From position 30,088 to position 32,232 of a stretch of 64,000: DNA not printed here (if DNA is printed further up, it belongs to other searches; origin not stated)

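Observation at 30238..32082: Secreted LCAT-family lipase/acyltransferase fused to an SCP2-like lipid-binding domain in an archaeon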

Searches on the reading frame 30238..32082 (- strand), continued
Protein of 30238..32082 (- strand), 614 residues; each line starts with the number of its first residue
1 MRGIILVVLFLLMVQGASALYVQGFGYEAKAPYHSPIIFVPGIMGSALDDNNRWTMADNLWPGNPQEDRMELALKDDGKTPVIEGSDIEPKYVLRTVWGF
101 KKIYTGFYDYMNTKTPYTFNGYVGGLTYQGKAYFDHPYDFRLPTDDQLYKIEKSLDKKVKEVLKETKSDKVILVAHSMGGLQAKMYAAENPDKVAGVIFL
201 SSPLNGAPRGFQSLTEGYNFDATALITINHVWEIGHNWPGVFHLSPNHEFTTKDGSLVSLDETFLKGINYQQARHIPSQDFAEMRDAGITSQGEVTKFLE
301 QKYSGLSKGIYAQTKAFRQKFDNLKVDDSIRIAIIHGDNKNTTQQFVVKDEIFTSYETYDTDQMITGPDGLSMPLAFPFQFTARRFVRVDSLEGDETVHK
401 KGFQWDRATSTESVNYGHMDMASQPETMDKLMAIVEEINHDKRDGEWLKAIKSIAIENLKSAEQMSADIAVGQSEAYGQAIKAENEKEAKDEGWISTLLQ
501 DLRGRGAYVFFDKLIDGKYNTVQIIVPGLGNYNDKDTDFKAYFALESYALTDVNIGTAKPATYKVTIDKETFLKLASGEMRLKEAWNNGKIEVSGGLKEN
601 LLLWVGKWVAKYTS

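Call 56: find_homologous_proteins(query=A4, max_evalue=1e-20)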
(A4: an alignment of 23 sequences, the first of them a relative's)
Query A4 (23 sequences) (584 aa, profile of the alignment): 48 proteins with E <= 1e-20 among 8000 candidates.
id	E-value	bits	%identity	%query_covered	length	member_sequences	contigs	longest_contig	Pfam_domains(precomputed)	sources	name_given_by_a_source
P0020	3.9e-293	992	100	100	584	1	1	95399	PF06028.18,PF02450.22,PF00561.27,PF07819.20,PF12146.16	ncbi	-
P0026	7.2e-288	974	77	100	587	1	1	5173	PF02450.22,PF00561.27,PF07819.20,PF12146.16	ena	-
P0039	6.2e-287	971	69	99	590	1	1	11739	PF06028.18,PF02450.22,PF00561.27,PF07819.20,PF12146.16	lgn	-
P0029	3.9e-286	969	69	99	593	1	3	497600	PF06028.18,PF02450.22,PF00561.27,PF07819.20,PF12146.16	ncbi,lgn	-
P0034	2.6e-285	966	72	99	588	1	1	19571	PF06028.18,PF12697.14,PF02450.22,PF00561.27,PF07819.20,PF12146.16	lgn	-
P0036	2.9e-285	966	66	98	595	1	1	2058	PF02450.22,PF00561.27,PF07819.20,PF12146.16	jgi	jgi:pimeloyl-ACP methyl ester carboxylesterase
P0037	5.1e-283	958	68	94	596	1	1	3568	PF06028.18,PF12697.14,PF02450.22,PF00561.27,PF07819.20,PF12146.16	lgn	-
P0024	8.2e-283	958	75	97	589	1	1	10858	PF06028.18,PF02450.22,PF00561.27,PF07819.20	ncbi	-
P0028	6.5e-282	955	71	99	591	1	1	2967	PF06028.18,PF02450.22,PF00561.27,PF07819.20,PF12146.16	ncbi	-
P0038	9.3e-282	954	66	99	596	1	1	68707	PF02450.22,PF00561.27,PF07819.20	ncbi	-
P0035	4.7e-280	948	66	96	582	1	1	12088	PF06028.18,PF12697.14,PF02450.22,PF00561.27,PF07819.20,PF12146.16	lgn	-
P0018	3.2e-266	903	58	99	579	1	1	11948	PF06028.18,PF12697.14,PF02450.22,PF00561.27,PF07819.20,PF12146.16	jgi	jgi:pimeloyl-ACP methyl ester carboxylesterase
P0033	3.0e-262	890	54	99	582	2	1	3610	PF06028.18,PF02450.22,PF00561.27,PF07819.20,PF12146.16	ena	-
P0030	2.1e-260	884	53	99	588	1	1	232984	PF02450.22,PF00561.27,PF07819.20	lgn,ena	-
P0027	3.4e-260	883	50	98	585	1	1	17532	PF06028.18,PF02450.22,PF00561.27,PF07819.20,PF12146.16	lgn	-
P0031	4.9e-256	869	50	99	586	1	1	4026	PF02450.22,PF00561.27,PF07819.20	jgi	-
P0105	4.9e-255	866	55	97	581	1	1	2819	PF06028.18,PF02450.22,PF00561.27,PF07819.20,PF12146.16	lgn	-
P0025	2.4e-253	860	51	99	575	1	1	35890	PF02450.22,PF00561.27,PF07819.20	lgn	-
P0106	6.7e-250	849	58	97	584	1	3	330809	PF02089.22,PF06028.18,PF02450.22,PF00561.27,PF07819.20,PF12146.16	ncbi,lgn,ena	ncbi:MAG: alpha/beta fold hydrolase [Patescibacteria group bacterium]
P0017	3.3e-248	843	42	97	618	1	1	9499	PF02450.22,PF00561.27,PF07819.20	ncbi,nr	ncbi:MAG: hypothetical protein HW414_583 [Dehalococcoidia bacterium]|nr:hypothetical protein [Dehalo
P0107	1.0e-247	842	55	98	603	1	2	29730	PF02089.22,PF06028.18,PF02450.22,PF00561.27,PF07819.20,PF12146.16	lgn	-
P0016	7.5e-247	839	42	97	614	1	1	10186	PF06028.18,PF02450.22,PF00561.27,PF07819.20,PF12146.16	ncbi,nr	ncbi:MAG: alpha/beta fold hydrolase [Dehalococcoidia bacterium]|nr:alpha/beta fold hydrolase [Dehalo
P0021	1.4e-246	838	44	95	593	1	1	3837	PF06028.18,PF02450.22,PF00561.27,PF07819.20,PF12146.16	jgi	jgi:pimeloyl-ACP methyl ester carboxylesterase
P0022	1.1e-245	835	44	95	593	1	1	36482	PF02089.22,PF06028.18,PF02450.22,PF00561.27,PF07819.20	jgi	jgi:pimeloyl-ACP methyl ester carboxylesterase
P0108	3.7e-245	833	51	94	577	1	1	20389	PF02450.22,PF00561.27,PF07819.20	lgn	-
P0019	4.7e-241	820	41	99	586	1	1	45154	PF02450.22,PF00561.27,PF07819.20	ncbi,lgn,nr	ncbi:MAG: alpha/beta fold hydrolase [Candidatus Vogelbacteria bacterium]|nr:alpha/beta fold hydrolas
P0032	1.5e-232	792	41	99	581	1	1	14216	PF02450.22,PF00561.27,PF07819.20,PF12146.16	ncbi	-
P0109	4.9e-230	783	44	98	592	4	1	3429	PF06028.18,PF02450.22,PF00561.27,PF07819.20,PF12146.16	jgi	jgi:pimeloyl-ACP methyl ester carboxylesterase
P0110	8.3e-226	769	48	95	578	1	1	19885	PF02450.22,PF00561.27,PF07819.20,PF12146.16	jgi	jgi:pimeloyl-ACP methyl ester carboxylesterase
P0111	4.2e-225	767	47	98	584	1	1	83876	PF02450.22,PF00561.27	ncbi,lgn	-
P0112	2.0e-218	745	41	94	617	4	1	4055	PF02089.22,PF06028.18,PF02450.22,PF00561.27,PF07819.20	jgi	jgi:uncharacterized alpha/beta hydrolase family protein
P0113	4.5e-214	731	47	98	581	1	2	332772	PF02450.22,PF00561.27,PF07819.20,PF12146.16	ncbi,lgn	-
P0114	6.2e-203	694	46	95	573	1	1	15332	PF02450.22,PF00561.27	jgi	jgi:pimeloyl-ACP methyl ester carboxylesterase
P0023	2.6e-202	692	50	69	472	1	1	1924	PF02089.22,PF06028.18,PF12697.14,PF02450.22,PF00561.27,PF07819.20,PF12146.16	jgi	jgi:pimeloyl-ACP methyl ester carboxylesterase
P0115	3.7e-195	668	43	94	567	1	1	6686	PF02450.22,PF07819.20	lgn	-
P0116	1.9e-192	659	63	71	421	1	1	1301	PF02450.22,PF00561.27,PF07819.20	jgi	-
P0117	5.6e-188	644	38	99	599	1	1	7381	PF01764.32,PF02089.22,PF06028.18,PF02450.22,PF00561.27,PF07819.20,PF12146.16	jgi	jgi:pimeloyl-ACP methyl ester carboxylesterase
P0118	1.7e-183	630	46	69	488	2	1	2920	PF02089.22,PF06028.18,PF02450.22,PF00561.27,PF07819.20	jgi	jgi:pimeloyl-ACP methyl ester carboxylesterase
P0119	2.1e-177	610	39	95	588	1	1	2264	PF02450.22,PF00561.27,PF07819.20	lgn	-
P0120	5.2e-124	433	47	51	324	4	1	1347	PF02450.22,PF00561.27,PF07819.20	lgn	-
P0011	4.2e-92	328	28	96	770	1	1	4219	PF02450.22,PF00561.27,PF07819.20,PF12146.16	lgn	-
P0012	2.6e-91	325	30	89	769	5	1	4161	PF02450.22,PF00561.27,PF07819.20,PF12146.16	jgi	-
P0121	2.7e-31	127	27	66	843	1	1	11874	PF02450.22,PF07819.20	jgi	jgi:hypothetical protein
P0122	3.7e-24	104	31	38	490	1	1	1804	PF02450.22,PF07819.20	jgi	jgi:pimeloyl-ACP methyl ester carboxylesterase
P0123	1.2e-23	102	30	39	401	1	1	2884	PF00498.32,PF02450.22,PF16697.11,PF00561.27,PF06821.20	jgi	jgi:pimeloyl-ACP methyl ester carboxylesterase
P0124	4.3e-22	97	28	58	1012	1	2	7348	PF06028.18,PF02450.22,PF26550.2,PF00561.27,PF07819.20,PF07676.19,PF12146.16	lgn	-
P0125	8.5e-22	96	24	65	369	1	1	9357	PF06028.18,PF05057.21,PF02450.22,PF07819.20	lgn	-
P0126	1.5e-21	95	28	57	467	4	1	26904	PF02450.22,PF07819.20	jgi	jgi:pimeloyl-ACP methyl ester carboxylesterase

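Call 64: search_protein_representatives(alignment_id=A1)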
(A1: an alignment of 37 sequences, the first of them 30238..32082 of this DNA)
Query: 37 sequences, 579 profile positions. Proteins with E-value up to 0.001 (for the whole library): 16599; up to 1e-10: 6029; up to 1e-30: 357. The best 150 are listed.
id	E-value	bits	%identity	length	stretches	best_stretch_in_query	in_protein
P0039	2.9e-244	828.5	-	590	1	7-577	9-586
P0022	4.7e-222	755.2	-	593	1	4-577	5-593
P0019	8.3e-218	741.2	-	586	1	5-578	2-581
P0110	4.7e-201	685.9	-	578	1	4-578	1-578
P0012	1.3e-192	658.0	-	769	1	11-578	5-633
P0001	7.5e-192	655.5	-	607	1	8-570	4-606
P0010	8.4e-192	655.4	-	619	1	8-578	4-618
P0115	1.7e-185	634.6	-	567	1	10-576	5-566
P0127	4.8e-171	586.8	-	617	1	7-577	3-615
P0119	2.8e-169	581.0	-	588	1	1-578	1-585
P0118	1.7e-168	578.4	-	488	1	9-438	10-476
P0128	3.5e-160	551.0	-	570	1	11-576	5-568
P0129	1.5e-159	548.8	-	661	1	8-577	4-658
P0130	3.3e-121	422.3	-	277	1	8-279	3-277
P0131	9.6e-111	387.7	-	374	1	207-578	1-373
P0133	2.3e-71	257.7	-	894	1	38-409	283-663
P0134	2.6e-62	227.8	-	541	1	45-406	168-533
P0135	4.2e-62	227.1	-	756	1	41-409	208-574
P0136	8.8e-62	226.0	-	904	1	37-409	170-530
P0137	1.5e-58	215.4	-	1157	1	45-408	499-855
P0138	5.6e-58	213.5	-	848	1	44-410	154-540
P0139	6.8e-58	213.2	-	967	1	35-410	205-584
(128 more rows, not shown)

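Call 65: search_protein_families(library=pfam, proteins=[P0127, P0128, P0129, P0133, P0134, P0135, P0136, P0137, P0138, P0139], max_evalue=0.001)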
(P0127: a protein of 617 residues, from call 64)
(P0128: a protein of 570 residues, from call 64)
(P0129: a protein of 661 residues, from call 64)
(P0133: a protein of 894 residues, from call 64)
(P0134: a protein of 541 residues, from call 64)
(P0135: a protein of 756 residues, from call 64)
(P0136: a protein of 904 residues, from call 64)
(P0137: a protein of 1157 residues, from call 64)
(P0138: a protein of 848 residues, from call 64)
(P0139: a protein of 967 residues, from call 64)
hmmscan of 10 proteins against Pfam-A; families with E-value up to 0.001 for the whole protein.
P0127 (617 aa): 5 families
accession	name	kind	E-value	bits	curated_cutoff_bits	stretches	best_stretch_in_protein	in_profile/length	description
PF02450.21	LCAT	-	2e-15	57.4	21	1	145-265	88-204/392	Lecithin:cholesterol acyltransferase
PF00561.26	Abhydrolase_1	-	1.2e-10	41.9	25.8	1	167-225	54-114/245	alpha/beta hydrolase fold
PF07819.20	PGAP1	-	4.7e-08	33.5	24.3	1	178-225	87-137/233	PGAP1-like alpha/beta domain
PF12146.15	Hydrolase_4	-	3.1e-07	30.4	27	1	172-220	66-114/239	Serine aminopeptidase, S33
PF12697.13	Abhydrolase_6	-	3.1e-05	25.2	26.3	1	157-281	51-144/217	Alpha/beta hydrolase family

P0128 (570 aa): 7 families
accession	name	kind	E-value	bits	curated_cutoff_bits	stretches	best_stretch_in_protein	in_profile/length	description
PF02450.21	LCAT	-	1.1e-19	71.3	21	1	121-253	71-203/392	Lecithin:cholesterol acyltransferase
PF07819.20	PGAP1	-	5.4e-11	43.1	24.3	1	159-217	70-134/233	PGAP1-like alpha/beta domain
PF12146.15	Hydrolase_4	-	1.1e-07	31.9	27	1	161-216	62-115/239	Serine aminopeptidase, S33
PF00561.26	Abhydrolase_1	-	3.3e-07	30.7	25.8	1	157-214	51-108/245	alpha/beta hydrolase fold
PF06028.17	DUF915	-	0.00026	20.9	22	0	158-214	86-145/255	Alpha/beta hydrolase of unknown function (DUF915)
PF12697.13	Abhydrolase_6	-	0.00065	20.9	26.3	0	147-232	45-94/217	Alpha/beta hydrolase family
PF02089.21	Palm_thioest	-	0.0007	19.8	26.8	0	164-219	61-117/254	Palmitoyl protein thioesterase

P0129 (661 aa): 6 families
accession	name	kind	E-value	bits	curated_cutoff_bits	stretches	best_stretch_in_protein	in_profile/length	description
PF02450.21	LCAT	-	5.5e-13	49.3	21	1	143-268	85-217/392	Lecithin:cholesterol acyltransferase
PF00561.26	Abhydrolase_1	-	2e-11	44.5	25.8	1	165-227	52-116/245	alpha/beta hydrolase fold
PF07819.20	PGAP1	-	5.8e-09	36.5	24.3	1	178-232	87-144/233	PGAP1-like alpha/beta domain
PF12146.15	Hydrolase_4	-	2.2e-07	30.9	27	1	167-219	61-113/239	Serine aminopeptidase, S33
PF02089.21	Palm_thioest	-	6.9e-05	23.1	26.8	1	162-224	48-117/254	Palmitoyl protein thioesterase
PF12697.13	Abhydrolase_6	-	7.7e-05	23.9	26.3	1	164-227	52-107/217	Alpha/beta hydrolase family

P0133 (894 aa): 6 families
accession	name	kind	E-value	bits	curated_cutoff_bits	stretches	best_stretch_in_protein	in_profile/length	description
PF02450.21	LCAT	-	3.5e-26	92.8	21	1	358-520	63-236/392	Lecithin:cholesterol acyltransferase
PF07819.20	PGAP1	-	3.1e-11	43.9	24.3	1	407-457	86-136/233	PGAP1-like alpha/beta domain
PF00561.26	Abhydrolase_1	-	2.1e-06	28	25.8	1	398-454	55-103/245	alpha/beta hydrolase fold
PF12146.15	Hydrolase_4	-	2.9e-06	27.2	27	1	398-496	62-164/239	Serine aminopeptidase, S33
PF02089.21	Palm_thioest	-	0.0001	22.5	26.8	1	396-456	52-116/254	Palmitoyl protein thioesterase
PF05057.20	DUF676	-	0.00064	19.7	20.3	0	404-479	68-154/217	Putative serine esterase (DUF676)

P0134 (541 aa): 5 families
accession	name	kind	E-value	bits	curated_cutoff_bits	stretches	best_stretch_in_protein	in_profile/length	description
PF02450.21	LCAT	-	3.1e-24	86.4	21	1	230-498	65-356/392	Lecithin:cholesterol acyltransferase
PF07819.20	PGAP1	-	6.5e-07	29.8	24.3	1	279-327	86-136/233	PGAP1-like alpha/beta domain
PF00561.26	Abhydrolase_1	-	2.7e-05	24.4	25.8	1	263-318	48-102/245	alpha/beta hydrolase fold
PF02089.21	Palm_thioest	-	2.7e-05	24.4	26.8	1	267-322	51-112/254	Palmitoyl protein thioesterase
PF12146.15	Hydrolase_4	-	0.0003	20.6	27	1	270-321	62-111/239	Serine aminopeptidase, S33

P0135 (756 aa): 9 families
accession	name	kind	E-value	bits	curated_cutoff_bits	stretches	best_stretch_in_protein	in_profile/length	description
PF02450.21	LCAT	-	1.3e-22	81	21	1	296-538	81-358/392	Lecithin:cholesterol acyltransferase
PF07819.20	PGAP1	-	2.7e-09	37.6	24.3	1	329-374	86-133/233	PGAP1-like alpha/beta domain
PF01674.24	Lipase_2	-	8.9e-07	29.1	20.3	1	311-381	52-120/219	Lipase (class 2)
PF00561.26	Abhydrolase_1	-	6.1e-06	26.5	25.8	1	317-371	52-116/245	alpha/beta hydrolase fold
PF12146.15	Hydrolase_4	-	7.6e-06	25.8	27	1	317-375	59-116/239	Serine aminopeptidase, S33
PF06028.17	DUF915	-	1e-05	25.5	22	0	320-374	89-147/255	Alpha/beta hydrolase of unknown function (DUF915)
PF02089.21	Palm_thioest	-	1.2e-05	25.6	26.8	1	319-375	53-115/254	Palmitoyl protein thioesterase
PF05057.20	DUF676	-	6.7e-05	22.9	20.3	1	322-400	65-155/217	Putative serine esterase (DUF676)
PF20408.4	Abhydrolase_11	-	0.0009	19.5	27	0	267-376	5-115/193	Alpha/beta hydrolase domain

P0136 (904 aa): 8 families
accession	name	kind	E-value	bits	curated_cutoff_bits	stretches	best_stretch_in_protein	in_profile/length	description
PF02450.21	LCAT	-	9.3e-25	88.1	21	1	239-494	69-358/392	Lecithin:cholesterol acyltransferase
PF07819.20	PGAP1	-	4.9e-09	36.7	24.3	1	285-330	87-133/233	PGAP1-like alpha/beta domain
PF00561.26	Abhydrolase_1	-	1.5e-06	28.5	25.8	1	268-342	48-103/245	alpha/beta hydrolase fold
PF02089.21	Palm_thioest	-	1.5e-05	25.2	26.8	1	271-332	50-116/254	Palmitoyl protein thioesterase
PF12146.15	Hydrolase_4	-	4.8e-05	23.2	27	1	273-329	60-114/239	Serine aminopeptidase, S33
PF06028.17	DUF915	-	0.00039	20.3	22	0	288-330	102-147/255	Alpha/beta hydrolase of unknown function (DUF915)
PF12697.13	Abhydrolase_6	-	0.00041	21.5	26.3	1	261-320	45-85/217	Alpha/beta hydrolase family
PF01674.24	Lipase_2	-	0.00073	19.6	20.3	0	283-344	69-126/219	Lipase (class 2)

P0137 (1157 aa): 8 families
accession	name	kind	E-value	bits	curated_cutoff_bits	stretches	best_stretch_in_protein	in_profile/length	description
PF02450.21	LCAT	-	2.1e-23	83.7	21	1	547-760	25-253/392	Lecithin:cholesterol acyltransferase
PF07819.20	PGAP1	-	1.2e-08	35.5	24.3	1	623-686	81-145/233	PGAP1-like alpha/beta domain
PF00561.26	Abhydrolase_1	-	2.3e-08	34.5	25.8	1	611-678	48-114/245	alpha/beta hydrolase fold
PF12146.15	Hydrolase_4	-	5.6e-08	32.8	27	1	607-675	52-116/239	Serine aminopeptidase, S33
PF24322.2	Tle3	-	3.9e-05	23.7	27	1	613-670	163-221/321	T6SS Tle3 phospholipase effector domain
PF05057.20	DUF676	-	4.7e-05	23.4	20.3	1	614-676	58-131/217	Putative serine esterase (DUF676)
PF05990.18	DUF900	-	0.00019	21.4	20.5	1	598-646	61-108/232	Alpha/beta hydrolase of unknown function (DUF900)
PF24096.1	DUF7379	-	0.00046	20.6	33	0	619-676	55-118/191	Domain of unknown function (DUF7379)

P0138 (848 aa): 5 families
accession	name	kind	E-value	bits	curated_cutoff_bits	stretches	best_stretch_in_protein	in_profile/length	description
PF02450.21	LCAT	-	1.6e-20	74.2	21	1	251-495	88-353/392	Lecithin:cholesterol acyltransferase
PF07819.20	PGAP1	-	1.9e-08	34.8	24.3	1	277-325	85-133/233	PGAP1-like alpha/beta domain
PF12146.15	Hydrolase_4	-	5e-06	26.4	27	1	271-327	65-117/239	Serine aminopeptidase, S33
PF00561.26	Abhydrolase_1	-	6.5e-05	23.2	25.8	1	263-339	50-105/245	alpha/beta hydrolase fold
PF02089.21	Palm_thioest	-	9e-05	22.7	26.8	1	265-324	51-113/254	Palmitoyl protein thioesterase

P0139 (967 aa): 8 families
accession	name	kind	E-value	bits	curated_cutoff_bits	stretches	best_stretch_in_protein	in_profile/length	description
PF02450.21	LCAT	-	1.5e-28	100.6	21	1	278-546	61-358/392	Lecithin:cholesterol acyltransferase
PF07819.20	PGAP1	-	1.7e-09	38.3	24.3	1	330-374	87-133/233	PGAP1-like alpha/beta domain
PF00561.26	Abhydrolase_1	-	2.3e-06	27.9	25.8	1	313-371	48-107/245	alpha/beta hydrolase fold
PF02089.21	Palm_thioest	-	2.9e-06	27.6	26.8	1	331-374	70-114/254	Palmitoyl protein thioesterase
PF06028.17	DUF915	-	4.8e-05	23.3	22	0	330-374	99-147/255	Alpha/beta hydrolase of unknown function (DUF915)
PF12146.15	Hydrolase_4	-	0.00012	21.9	27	1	320-374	62-115/239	Serine aminopeptidase, S33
PF05057.20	DUF676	-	0.00073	19.5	20.3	0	330-382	73-137/217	Putative serine esterase (DUF676)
PF01674.24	Lipase_2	-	0.00096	19.2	20.3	0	331-381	72-120/219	Lipase (class 2)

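Call 68: find_encoding_contigs(protein=P0009, flank=4000, max_places=1)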
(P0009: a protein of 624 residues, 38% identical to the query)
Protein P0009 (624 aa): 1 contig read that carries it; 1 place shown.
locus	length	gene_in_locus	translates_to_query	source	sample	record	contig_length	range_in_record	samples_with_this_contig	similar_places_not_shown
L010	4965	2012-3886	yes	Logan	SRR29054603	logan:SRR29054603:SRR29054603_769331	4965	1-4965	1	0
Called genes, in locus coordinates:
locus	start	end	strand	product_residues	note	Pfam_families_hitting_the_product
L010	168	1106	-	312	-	PF01435:Peptidase_M48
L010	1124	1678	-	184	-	PF04011:LemA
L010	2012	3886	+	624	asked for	PF00561:Abhydrolase_1, PF02450:LCAT, PF07819:PGAP1, PF12146:Hydrolase_4 (weak)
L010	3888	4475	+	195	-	-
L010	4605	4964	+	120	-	?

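Call 69: find_encoding_contigs(protein=P0011, flank=4000, max_places=1)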
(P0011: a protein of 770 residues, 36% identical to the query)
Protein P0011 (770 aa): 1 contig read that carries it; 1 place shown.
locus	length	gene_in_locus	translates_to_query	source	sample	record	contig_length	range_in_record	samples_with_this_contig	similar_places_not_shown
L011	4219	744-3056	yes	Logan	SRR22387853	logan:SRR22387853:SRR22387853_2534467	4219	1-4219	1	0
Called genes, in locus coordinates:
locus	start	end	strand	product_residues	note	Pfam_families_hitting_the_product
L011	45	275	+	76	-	-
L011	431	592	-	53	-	-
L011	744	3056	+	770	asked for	PF02450:LCAT, PF00561:Abhydrolase_1, PF07819:PGAP1, PF12146:Hydrolase_4 (weak)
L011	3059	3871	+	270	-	-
